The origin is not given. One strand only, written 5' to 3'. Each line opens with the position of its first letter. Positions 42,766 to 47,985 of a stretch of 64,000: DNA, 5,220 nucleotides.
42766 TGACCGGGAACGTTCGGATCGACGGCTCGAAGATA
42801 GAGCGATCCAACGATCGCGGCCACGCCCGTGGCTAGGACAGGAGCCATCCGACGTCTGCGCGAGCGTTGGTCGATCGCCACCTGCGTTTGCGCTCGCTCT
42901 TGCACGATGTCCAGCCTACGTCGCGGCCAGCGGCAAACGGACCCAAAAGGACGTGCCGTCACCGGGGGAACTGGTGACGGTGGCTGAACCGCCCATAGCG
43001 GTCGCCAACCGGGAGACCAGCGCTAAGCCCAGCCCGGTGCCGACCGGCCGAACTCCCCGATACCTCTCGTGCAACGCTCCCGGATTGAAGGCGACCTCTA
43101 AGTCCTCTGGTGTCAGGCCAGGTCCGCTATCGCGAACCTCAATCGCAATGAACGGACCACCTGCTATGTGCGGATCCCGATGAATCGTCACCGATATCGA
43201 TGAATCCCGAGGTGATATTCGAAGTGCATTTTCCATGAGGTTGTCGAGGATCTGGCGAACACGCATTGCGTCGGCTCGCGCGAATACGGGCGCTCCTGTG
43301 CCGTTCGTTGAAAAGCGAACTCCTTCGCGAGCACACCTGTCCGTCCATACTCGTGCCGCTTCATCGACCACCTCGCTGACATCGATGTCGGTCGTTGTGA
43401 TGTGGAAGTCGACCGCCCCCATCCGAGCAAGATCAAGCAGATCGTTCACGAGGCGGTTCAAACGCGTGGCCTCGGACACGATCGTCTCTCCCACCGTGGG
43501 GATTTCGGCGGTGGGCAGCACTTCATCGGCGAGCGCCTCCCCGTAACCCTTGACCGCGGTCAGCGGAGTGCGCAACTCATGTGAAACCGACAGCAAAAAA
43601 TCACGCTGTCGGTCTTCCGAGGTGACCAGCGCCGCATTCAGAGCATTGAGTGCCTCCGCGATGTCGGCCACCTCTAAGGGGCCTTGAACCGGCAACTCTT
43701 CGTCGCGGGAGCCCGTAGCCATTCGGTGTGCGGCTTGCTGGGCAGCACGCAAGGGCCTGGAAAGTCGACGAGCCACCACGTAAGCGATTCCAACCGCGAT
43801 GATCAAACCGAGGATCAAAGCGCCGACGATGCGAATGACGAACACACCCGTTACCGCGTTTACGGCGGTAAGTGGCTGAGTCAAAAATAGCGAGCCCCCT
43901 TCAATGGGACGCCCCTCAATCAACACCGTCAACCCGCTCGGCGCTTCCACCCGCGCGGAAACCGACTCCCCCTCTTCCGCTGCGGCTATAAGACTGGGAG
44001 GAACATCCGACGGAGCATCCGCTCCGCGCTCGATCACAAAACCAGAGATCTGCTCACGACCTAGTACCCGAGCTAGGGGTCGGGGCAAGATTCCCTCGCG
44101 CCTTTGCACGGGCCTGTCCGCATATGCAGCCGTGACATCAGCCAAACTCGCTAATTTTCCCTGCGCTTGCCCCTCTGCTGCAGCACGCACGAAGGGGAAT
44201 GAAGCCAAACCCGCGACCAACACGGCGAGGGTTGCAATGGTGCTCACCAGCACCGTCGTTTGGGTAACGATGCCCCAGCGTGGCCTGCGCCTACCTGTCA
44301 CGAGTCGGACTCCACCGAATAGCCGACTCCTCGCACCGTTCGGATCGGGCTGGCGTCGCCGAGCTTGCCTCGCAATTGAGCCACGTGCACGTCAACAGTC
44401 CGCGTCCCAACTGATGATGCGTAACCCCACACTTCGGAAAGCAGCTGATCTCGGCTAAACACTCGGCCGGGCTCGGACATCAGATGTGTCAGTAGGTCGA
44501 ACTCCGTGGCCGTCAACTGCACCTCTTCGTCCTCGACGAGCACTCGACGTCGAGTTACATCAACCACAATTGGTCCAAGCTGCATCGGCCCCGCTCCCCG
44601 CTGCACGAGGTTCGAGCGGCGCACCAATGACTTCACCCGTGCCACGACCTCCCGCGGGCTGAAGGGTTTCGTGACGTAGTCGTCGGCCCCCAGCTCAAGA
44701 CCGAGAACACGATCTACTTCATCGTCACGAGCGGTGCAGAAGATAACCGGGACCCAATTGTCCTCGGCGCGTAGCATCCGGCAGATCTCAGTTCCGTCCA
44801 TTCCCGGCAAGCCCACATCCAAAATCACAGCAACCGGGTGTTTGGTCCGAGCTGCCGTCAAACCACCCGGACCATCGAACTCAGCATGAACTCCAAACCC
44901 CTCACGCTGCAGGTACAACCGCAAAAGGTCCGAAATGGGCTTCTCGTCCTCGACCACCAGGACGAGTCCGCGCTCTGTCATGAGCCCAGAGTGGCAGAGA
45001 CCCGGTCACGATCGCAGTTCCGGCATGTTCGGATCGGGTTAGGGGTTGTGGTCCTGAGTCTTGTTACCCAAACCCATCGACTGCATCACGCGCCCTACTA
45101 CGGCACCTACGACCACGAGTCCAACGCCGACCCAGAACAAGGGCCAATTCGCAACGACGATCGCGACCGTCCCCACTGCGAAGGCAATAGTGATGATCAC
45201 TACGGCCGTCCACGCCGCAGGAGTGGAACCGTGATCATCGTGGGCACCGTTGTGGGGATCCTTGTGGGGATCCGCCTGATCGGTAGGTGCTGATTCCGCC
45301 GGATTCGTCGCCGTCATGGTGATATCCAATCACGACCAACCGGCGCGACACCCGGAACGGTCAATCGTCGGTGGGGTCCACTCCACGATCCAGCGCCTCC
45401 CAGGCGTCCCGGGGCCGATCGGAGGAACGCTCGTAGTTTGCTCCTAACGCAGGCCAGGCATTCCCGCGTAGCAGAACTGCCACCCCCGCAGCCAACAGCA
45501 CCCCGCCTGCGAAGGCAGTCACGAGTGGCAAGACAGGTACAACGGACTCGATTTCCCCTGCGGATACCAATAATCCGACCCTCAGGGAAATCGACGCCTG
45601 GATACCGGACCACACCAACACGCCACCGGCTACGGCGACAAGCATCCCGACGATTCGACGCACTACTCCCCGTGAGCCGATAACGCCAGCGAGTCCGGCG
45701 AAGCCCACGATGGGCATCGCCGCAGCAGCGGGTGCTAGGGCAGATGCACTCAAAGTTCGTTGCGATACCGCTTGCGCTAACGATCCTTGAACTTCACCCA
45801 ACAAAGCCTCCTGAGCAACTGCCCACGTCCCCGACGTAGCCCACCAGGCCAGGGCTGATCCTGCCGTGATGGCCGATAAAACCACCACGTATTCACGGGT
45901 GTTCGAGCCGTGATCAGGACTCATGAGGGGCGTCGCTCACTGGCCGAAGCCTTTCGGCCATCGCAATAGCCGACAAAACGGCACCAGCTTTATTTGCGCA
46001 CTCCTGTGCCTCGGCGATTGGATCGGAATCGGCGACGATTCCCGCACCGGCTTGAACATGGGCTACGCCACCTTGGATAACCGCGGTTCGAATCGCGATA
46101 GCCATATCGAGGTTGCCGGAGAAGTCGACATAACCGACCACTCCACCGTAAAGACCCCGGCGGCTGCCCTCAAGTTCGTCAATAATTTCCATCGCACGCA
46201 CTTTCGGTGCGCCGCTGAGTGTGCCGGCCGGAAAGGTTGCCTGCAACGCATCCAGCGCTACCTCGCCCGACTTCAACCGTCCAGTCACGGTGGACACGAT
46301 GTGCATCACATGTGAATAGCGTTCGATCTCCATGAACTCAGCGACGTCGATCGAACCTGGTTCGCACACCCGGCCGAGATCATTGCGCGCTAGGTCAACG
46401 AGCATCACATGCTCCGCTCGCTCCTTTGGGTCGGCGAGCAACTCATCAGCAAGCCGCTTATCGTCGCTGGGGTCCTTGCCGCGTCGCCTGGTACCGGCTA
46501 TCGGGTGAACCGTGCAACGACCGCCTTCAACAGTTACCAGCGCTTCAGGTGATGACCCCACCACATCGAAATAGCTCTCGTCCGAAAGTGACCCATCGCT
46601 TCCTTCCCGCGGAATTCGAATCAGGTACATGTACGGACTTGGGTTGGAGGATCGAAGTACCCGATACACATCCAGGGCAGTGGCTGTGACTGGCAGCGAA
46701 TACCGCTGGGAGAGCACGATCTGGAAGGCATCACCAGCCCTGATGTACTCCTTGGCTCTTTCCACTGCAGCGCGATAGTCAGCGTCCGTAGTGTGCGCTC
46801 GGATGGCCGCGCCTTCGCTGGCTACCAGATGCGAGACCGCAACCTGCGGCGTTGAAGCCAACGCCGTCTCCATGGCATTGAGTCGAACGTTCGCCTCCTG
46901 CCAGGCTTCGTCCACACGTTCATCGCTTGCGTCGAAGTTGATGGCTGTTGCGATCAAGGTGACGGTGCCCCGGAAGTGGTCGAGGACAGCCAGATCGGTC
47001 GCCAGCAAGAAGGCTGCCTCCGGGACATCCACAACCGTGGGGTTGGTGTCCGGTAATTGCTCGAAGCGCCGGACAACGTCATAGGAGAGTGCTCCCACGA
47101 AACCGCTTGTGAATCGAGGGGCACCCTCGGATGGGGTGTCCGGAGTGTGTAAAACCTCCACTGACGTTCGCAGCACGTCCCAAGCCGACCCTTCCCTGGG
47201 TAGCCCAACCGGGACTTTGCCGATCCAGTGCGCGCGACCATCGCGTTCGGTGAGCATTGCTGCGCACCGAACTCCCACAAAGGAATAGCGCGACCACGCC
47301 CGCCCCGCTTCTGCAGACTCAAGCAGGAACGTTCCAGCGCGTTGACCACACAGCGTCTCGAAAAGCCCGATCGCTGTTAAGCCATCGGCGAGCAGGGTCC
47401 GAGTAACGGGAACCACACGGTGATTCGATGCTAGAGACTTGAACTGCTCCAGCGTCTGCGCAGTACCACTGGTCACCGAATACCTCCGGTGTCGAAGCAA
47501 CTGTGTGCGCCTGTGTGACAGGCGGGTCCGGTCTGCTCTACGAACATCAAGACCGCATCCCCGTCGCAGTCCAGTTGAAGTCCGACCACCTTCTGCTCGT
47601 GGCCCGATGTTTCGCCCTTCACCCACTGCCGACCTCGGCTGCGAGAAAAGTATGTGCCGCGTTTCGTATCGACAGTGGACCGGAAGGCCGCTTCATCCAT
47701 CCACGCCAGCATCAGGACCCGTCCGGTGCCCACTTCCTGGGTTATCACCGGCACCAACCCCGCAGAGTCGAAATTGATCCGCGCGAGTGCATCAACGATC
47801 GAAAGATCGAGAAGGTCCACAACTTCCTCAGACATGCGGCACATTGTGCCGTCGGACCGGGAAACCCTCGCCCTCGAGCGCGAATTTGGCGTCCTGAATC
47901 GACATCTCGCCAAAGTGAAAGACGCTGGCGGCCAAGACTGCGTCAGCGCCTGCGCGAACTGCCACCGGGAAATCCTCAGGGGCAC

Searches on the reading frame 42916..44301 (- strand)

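Call 19: search_protein_families(library=pfam, proteins=[window:42916-44301:-], max_evalue=0.01)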
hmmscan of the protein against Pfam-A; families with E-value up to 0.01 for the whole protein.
window:42916-44301:- (461 aa): 3 families
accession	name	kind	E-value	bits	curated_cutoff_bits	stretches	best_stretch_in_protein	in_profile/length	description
PF02518.31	HATPase_c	-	3.5e-25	89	26.4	1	344-459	2-110/111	Histidine kinase-, DNA gyrase B-, and HSP90-like ATPase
PF00512.31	HisKA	-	9.3e-18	64.5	26.9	1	232-295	2-64/66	His Kinase A (phospho-acceptor) domain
PF00672.30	HAMP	-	1.2e-09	38.8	25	1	175-221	1-47/53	HAMP domain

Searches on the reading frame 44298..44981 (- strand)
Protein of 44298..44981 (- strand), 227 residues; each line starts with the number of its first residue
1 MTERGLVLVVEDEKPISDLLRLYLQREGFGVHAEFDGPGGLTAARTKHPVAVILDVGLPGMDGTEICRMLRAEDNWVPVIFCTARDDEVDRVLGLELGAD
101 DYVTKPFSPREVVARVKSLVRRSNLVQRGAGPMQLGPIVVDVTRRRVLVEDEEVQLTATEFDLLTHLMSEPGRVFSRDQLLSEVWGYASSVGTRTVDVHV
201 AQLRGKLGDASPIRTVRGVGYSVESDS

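Call 19: search_protein_families(library=pfam, proteins=[window:44298-44981:-], max_evalue=0.01)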
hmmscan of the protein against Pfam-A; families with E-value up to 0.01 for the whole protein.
window:44298-44981:- (227 aa): 2 families
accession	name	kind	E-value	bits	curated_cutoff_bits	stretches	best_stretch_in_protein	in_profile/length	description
PF00072.30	Response_reg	-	7e-27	94.2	30.2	1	7-117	1-111/111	Response regulator receiver domain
PF00486.34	Trans_reg_C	-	7.9e-27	93.6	26.2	1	152-222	2-76/77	Transcriptional regulatory protein, C terminal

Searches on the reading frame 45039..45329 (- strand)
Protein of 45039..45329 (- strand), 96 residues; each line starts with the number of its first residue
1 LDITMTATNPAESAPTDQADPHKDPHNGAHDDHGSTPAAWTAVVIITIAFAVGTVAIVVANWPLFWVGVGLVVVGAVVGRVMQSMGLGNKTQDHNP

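Call 19: search_protein_families(library=pfam, proteins=[window:45039-45329:-], max_evalue=0.01)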
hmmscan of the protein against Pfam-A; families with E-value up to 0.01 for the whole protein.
window:45039-45329:- (96 aa): 4 families
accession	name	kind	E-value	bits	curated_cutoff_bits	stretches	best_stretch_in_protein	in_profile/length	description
PF20447.3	DUF6704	-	6.5e-10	39.5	27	1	32-91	4-63/68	Family of unknown function (DUF6704)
PF24368.1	DUF7524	-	0.00029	21.1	27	1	15-78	118-181/182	Family of unknown function (DUF7524)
PF14235.11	DUF4337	-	0.00048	20.8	27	1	41-79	119-157/161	Domain of unknown function (DUF4337)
PF12270.13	Cyt_c_ox_IV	-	0.0082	16.7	26.9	1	26-82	71-124/132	Cytochrome c oxidase subunit IV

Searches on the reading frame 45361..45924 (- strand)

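Call 19: search_protein_families(library=pfam, proteins=[window:45361-45924:-], max_evalue=0.01)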
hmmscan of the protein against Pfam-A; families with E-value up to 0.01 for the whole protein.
window:45361-45924:- (187 aa): 1 family
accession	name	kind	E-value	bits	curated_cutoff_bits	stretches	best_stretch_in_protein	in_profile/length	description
PF09534.15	Trp_oprn_chp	-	2e-23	83.6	29.6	1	18-185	3-180/180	Tryptophan-associated transmembrane protein (Trp_oprn_chp)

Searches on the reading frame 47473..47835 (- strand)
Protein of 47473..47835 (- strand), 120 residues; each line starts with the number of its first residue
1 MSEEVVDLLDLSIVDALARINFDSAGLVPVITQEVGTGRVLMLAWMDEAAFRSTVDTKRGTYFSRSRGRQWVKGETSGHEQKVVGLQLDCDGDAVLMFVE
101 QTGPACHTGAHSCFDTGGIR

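Call 20: find_encoding_contigs(protein=window:47473-47835:-, flank=10000, max_places=10)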
Protein window:47473-47835:- (120 aa): 2 contigs read that carry it; 2 places shown.
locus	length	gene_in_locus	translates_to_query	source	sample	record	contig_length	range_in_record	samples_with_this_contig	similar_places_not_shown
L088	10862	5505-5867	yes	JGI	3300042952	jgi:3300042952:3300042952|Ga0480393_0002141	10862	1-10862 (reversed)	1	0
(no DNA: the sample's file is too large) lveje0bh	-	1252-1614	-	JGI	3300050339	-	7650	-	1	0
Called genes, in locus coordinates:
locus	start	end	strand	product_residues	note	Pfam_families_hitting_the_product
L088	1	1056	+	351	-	?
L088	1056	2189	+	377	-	PF00155:Aminotran_1_2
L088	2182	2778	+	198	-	PF00475:IGPD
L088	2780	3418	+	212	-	PF00117:GATase, PF01174:SNO (faint)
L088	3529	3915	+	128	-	PF19371:DUF5946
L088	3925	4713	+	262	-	PF00977:His_biosynth, PF03060:NMO (faint), PF01207:Dus (faint)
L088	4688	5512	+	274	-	PF00977:His_biosynth, PF05690:ThiG (faint), PF01180:DHO_dh (faint), PF03060:NMO (weak)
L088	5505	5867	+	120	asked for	PF01502:PRA-CH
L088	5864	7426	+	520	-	PF04715:, PF00425:Chorismate_bind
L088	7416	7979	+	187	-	PF09534:Trp_oprn_chp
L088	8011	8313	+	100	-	PF20447:DUF6704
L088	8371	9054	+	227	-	PF00072:Response_reg, PF00486:Trans_reg_C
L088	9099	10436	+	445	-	PF00672:HAMP, PF00512:HisKA, PF02518:HATPase_c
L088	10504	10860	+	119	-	?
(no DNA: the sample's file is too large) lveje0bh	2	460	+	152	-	?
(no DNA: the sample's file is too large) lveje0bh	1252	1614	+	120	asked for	PF01502:PRA-CH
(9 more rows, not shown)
